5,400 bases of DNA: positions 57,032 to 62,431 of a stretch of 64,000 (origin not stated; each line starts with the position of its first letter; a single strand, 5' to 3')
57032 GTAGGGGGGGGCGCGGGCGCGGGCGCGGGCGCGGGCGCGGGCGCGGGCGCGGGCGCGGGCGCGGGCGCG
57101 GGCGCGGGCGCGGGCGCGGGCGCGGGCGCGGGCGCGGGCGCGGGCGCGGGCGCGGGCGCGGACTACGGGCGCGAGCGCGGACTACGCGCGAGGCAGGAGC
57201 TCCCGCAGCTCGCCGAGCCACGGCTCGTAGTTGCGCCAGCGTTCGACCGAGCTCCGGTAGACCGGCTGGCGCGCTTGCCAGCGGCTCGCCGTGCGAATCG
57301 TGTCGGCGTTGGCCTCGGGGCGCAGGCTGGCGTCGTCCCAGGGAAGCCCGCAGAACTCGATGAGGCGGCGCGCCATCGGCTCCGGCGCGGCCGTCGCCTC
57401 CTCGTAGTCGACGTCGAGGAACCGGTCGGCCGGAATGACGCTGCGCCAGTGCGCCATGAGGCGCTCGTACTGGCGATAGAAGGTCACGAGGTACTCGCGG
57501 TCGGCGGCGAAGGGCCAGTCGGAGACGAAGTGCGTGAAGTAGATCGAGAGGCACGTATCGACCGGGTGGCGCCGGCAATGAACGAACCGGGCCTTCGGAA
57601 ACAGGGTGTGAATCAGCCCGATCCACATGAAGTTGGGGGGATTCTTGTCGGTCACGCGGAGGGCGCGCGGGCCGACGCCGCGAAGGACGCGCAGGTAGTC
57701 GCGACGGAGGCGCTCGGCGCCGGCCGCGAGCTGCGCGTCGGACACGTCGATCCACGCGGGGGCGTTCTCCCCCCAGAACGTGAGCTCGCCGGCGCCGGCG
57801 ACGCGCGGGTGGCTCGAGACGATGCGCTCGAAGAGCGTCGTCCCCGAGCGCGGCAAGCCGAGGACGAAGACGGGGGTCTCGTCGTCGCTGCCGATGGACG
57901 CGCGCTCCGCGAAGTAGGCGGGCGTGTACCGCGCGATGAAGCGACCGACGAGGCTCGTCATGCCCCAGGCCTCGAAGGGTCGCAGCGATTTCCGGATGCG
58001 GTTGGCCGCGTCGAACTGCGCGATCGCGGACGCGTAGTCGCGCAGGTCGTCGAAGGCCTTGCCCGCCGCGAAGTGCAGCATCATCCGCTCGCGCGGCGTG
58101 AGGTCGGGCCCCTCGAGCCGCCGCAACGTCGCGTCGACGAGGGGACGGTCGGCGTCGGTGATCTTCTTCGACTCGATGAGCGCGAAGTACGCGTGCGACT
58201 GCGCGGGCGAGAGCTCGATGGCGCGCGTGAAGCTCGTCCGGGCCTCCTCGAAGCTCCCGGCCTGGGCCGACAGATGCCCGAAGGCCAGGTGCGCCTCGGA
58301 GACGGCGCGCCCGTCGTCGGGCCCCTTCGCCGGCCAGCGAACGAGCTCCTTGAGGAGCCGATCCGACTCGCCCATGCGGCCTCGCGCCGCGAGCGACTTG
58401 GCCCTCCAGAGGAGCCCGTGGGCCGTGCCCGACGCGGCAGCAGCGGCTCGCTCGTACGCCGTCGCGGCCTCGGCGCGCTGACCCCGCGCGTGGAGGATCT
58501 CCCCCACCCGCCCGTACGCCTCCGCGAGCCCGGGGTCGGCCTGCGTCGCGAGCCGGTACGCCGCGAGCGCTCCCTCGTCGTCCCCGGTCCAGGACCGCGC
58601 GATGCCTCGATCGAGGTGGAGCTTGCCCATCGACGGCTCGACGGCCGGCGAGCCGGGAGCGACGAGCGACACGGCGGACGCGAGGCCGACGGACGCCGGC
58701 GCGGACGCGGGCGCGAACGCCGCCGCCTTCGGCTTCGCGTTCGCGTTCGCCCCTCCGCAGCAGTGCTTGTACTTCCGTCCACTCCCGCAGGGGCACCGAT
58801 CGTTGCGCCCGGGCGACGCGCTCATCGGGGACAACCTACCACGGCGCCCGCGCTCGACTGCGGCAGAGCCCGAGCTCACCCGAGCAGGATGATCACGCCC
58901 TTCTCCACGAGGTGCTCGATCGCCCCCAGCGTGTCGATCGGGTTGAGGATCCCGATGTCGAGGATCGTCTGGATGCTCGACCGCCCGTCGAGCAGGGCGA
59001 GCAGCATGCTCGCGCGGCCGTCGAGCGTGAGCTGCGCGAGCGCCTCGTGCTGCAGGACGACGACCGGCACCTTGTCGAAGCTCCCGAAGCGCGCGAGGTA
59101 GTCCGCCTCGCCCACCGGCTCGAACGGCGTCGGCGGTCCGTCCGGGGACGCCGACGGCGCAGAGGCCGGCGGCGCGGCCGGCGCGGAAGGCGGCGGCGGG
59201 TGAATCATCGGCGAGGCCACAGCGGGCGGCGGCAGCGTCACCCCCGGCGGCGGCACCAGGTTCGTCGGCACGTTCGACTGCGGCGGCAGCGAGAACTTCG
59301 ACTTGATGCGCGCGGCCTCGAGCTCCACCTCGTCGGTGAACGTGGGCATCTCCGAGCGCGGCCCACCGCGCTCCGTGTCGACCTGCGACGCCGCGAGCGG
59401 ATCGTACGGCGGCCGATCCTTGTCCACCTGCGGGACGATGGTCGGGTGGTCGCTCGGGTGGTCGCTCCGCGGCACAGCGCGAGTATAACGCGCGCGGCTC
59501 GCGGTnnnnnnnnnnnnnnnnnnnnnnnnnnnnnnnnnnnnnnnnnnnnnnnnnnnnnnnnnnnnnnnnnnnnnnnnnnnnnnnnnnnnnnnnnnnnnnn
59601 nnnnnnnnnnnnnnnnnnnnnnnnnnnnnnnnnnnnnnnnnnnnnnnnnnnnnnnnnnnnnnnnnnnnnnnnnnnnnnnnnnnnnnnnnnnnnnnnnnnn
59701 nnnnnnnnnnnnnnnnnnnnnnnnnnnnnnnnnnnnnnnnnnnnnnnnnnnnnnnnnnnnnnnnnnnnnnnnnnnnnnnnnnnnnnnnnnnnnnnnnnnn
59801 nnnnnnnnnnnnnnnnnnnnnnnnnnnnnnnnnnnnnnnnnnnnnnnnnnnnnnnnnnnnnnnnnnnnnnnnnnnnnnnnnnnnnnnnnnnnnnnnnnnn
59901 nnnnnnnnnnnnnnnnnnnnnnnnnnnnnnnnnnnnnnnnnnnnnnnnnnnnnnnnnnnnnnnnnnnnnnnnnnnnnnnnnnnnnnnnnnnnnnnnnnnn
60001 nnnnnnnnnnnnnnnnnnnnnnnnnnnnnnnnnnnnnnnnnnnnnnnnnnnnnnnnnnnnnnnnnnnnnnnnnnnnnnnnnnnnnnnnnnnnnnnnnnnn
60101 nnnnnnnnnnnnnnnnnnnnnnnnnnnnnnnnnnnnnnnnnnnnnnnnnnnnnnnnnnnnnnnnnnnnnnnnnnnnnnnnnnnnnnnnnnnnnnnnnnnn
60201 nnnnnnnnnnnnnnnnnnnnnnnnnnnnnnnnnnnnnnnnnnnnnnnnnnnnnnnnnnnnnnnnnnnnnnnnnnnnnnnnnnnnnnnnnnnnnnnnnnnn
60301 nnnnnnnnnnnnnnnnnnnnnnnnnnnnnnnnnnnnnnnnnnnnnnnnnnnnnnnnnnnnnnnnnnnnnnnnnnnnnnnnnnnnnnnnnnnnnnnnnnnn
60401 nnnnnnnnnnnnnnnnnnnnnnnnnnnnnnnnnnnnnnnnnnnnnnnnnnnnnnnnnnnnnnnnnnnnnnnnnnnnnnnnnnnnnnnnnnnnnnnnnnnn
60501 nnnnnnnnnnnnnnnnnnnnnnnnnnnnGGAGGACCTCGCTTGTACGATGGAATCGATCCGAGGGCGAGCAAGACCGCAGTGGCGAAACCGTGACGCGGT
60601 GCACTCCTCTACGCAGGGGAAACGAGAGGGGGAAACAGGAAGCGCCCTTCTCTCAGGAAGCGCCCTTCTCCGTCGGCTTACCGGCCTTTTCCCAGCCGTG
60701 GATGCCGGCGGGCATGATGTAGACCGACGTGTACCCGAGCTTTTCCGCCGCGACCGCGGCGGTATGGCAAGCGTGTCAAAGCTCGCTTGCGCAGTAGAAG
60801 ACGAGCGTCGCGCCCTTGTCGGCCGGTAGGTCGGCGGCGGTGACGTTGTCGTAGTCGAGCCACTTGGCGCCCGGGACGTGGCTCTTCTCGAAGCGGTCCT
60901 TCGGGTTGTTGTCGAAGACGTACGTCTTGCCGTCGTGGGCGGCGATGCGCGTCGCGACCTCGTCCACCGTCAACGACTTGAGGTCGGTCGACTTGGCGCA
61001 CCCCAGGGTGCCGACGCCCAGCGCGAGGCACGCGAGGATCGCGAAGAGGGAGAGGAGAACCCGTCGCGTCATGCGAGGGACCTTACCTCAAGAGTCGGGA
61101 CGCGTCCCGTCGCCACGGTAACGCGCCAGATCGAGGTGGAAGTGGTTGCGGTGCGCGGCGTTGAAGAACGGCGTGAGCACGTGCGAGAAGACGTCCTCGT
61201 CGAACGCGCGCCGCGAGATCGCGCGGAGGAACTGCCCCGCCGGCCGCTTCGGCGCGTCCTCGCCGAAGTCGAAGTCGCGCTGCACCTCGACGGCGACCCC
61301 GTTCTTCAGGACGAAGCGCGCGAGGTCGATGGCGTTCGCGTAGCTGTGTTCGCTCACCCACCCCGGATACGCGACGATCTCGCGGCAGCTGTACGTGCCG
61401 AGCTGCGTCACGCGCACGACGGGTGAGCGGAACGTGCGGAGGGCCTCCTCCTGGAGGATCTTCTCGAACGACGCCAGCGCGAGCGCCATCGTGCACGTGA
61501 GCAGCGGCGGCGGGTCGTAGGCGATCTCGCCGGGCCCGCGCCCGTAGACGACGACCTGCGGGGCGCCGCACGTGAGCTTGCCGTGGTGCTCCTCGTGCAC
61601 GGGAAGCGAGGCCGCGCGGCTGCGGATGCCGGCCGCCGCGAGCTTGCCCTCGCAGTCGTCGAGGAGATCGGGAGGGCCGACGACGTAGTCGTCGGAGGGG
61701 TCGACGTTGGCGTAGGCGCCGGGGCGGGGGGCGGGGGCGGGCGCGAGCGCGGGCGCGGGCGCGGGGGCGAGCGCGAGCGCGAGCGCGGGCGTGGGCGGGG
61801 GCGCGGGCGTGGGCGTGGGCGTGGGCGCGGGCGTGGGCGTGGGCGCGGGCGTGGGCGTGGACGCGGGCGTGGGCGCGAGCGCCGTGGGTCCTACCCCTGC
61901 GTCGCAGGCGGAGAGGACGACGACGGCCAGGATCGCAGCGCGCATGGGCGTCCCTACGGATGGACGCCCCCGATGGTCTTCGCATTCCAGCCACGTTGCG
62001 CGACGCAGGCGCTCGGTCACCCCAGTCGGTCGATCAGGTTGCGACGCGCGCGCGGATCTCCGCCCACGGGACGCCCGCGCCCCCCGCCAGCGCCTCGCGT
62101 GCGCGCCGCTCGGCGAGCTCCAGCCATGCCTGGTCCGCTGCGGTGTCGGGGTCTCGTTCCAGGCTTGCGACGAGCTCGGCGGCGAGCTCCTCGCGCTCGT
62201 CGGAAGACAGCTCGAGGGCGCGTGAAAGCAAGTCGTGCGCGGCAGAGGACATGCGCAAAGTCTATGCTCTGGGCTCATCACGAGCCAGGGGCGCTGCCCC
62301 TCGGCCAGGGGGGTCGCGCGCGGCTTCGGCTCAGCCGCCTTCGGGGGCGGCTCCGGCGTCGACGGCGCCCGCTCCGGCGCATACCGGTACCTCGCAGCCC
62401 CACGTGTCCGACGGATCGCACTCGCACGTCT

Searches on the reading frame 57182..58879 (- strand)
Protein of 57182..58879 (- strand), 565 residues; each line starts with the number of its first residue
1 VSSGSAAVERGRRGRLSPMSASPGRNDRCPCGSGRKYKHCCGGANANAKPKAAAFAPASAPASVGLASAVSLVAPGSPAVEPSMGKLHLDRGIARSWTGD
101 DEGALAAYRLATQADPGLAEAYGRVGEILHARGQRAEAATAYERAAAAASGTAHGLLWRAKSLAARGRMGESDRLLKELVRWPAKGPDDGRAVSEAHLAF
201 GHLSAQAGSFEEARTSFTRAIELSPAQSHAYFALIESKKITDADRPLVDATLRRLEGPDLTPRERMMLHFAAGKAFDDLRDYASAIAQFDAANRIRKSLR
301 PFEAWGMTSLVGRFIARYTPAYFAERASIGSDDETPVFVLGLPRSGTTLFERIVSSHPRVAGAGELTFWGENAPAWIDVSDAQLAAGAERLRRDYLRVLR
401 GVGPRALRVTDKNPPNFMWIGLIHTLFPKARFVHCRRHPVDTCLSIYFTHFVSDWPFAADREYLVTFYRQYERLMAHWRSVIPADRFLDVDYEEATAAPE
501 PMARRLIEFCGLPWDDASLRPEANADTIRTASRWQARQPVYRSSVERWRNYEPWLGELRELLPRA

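Call 8: search_protein_families(library=pfam, proteins=[window:57182-58879:-], max_evalue=0.001)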
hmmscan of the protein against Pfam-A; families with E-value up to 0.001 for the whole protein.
window:57182-58879:- (565 aa): 10 families
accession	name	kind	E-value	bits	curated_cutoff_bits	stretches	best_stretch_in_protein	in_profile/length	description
PF13469.12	Sulfotransfer_3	-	1.2e-44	153.6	27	1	336-516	1-216/216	Sulfotransferase family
PF07719.23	TPR_2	-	1.6e-11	43.8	27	0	195-225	2-32/34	Tetratricopeptide repeat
PF00685.33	Sulfotransfer_1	-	1.2e-10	41.7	22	1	335-520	2-189/255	Sulfotransferase domain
PF13181.12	TPR_8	-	1.5e-10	40.8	25.7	0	195-226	2-33/34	Tetratricopeptide repeat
PF02810.21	SEC-C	-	9.8e-09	35.4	20.4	1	25-42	1-18/19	SEC-C motif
PF13432.12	TPR_16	-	1.6e-08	35.3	32.7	0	131-172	9-50/65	Tetratricopeptide repeat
PF13414.12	TPR_11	-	6.5e-08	32.6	26.8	0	202-234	2-34/42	TPR repeat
PF13428.12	TPR_14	-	1e-07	32.3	23.5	0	195-236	2-43/44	Tetratricopeptide repeat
PF00515.34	TPR_1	-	2.5e-06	27.5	27.8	0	119-145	1-27/34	Tetratricopeptide repeat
PF13424.12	TPR_12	-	1.9e-05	25.2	30.1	0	104-149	29-75/77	Tetratricopeptide repeat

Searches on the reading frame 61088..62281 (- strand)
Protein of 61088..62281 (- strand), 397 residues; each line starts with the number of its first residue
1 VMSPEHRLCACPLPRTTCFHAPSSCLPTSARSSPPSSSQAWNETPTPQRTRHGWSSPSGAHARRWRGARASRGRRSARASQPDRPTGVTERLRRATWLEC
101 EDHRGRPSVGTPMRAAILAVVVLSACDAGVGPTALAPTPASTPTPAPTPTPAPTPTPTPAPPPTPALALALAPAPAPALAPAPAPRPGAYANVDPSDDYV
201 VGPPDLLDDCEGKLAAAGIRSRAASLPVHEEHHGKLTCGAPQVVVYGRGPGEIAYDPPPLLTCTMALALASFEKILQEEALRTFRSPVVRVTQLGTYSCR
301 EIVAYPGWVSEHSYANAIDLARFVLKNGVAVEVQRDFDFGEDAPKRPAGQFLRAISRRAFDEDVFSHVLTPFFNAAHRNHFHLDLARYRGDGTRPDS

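Call 10: search_protein_families(library=pfam, proteins=[window:61088-62281:-], max_evalue=0.001)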
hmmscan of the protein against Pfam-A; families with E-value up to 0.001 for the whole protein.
window:61088-62281:- (397 aa): 1 family
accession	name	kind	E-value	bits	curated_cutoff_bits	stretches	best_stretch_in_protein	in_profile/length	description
PF06904.17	Extensin-like_C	-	1.5e-32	113.7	25.4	1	210-388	3-169/176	Extensin-like protein C-terminus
